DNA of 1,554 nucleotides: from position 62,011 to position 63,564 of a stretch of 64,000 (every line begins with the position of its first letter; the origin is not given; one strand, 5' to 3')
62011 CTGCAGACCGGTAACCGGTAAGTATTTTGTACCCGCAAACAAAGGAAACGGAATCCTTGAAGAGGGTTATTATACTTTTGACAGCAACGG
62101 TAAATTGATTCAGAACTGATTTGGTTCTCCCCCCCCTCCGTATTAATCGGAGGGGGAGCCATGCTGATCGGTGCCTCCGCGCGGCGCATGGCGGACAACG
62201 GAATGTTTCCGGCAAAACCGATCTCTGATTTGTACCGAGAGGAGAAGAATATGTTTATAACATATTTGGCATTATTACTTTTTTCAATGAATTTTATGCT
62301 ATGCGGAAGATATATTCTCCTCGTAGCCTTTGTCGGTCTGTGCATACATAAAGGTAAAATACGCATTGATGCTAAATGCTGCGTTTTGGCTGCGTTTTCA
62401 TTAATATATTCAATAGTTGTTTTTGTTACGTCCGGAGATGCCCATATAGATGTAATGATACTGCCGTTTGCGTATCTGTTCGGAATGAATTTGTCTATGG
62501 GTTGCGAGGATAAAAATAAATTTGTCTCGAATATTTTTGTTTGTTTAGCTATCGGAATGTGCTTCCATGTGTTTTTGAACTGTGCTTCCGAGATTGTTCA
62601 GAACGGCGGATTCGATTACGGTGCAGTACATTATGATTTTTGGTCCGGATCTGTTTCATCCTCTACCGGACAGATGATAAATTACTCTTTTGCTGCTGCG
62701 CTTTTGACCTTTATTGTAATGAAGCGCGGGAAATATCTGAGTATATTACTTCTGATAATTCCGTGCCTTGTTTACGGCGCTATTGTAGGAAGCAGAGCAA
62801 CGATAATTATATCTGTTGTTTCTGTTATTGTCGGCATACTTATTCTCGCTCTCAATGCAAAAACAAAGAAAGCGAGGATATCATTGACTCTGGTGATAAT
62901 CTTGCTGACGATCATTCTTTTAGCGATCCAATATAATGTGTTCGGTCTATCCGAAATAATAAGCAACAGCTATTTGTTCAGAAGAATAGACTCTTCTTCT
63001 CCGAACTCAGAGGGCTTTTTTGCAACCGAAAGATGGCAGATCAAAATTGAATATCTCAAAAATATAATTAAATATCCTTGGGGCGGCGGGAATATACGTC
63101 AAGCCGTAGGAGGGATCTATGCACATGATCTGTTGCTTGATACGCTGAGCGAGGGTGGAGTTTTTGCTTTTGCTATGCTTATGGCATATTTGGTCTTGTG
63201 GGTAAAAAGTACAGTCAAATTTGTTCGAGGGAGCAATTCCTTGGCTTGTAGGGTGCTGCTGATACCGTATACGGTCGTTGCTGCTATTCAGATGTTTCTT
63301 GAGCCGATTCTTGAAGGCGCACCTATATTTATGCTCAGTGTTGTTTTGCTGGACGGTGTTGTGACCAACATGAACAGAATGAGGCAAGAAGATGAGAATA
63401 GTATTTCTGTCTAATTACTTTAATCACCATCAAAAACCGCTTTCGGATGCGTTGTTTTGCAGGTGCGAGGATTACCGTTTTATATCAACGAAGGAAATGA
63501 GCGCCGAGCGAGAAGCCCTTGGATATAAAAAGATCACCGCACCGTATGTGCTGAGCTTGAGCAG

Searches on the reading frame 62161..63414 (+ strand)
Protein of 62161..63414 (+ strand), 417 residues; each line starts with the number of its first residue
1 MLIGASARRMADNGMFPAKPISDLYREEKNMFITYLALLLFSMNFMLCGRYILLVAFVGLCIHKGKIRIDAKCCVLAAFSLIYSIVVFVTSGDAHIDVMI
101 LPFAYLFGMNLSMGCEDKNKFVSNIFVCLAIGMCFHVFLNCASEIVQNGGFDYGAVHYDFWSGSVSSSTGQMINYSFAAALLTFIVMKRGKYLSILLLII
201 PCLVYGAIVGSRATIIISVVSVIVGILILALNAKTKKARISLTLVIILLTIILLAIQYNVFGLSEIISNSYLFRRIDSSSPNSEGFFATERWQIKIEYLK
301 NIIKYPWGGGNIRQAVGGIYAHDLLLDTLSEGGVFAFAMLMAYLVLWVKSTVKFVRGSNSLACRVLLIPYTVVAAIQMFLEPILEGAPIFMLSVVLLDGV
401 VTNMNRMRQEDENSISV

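Call 89: find_encoding_contigs(protein=window:62161-63414:+, flank=10000, max_places=1)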
Protein window:62161-63414:+ (417 aa): 8 contigs read that carry it; 1 place shown.
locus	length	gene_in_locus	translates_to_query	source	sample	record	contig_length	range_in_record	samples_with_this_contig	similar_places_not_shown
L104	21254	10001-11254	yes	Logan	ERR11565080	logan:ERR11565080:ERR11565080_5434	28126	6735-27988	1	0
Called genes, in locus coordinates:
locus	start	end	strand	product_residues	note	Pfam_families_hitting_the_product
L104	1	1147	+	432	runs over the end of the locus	-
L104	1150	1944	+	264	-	-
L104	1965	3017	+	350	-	PF01757:Acyl_transf_3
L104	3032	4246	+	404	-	PF13439:Glyco_transf_4, PF00534:Glycos_transf_1, PF13692:Glyco_trans_1_4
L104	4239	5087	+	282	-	PF04991:LicD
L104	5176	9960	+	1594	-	PF09992:NAGPA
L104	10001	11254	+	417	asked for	PF04932:Wzy_C (weak)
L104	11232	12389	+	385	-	PF00534:Glycos_transf_1, PF13692:Glyco_trans_1_4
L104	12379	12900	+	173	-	PF00132:Hexapep (faint)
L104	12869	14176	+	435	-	PF01943:Polysacc_synt, PF13440:Polysacc_synt_3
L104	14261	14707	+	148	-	-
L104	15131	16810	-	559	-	PF01476:LysM (faint)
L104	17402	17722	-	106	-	PF06949:DUF1292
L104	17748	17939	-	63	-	PF12797:Fer4_2 (weak), PF13237:Fer4_10, PF14697:Fer4_21, PF12838:Fer4_7, PF13187:Fer4_9, PF12797:Fer4_2, PF12837:Fer4_6, PF00037:Fer4, +5 more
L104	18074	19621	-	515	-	PF02310:B12-binding, PF04055:Radical_SAM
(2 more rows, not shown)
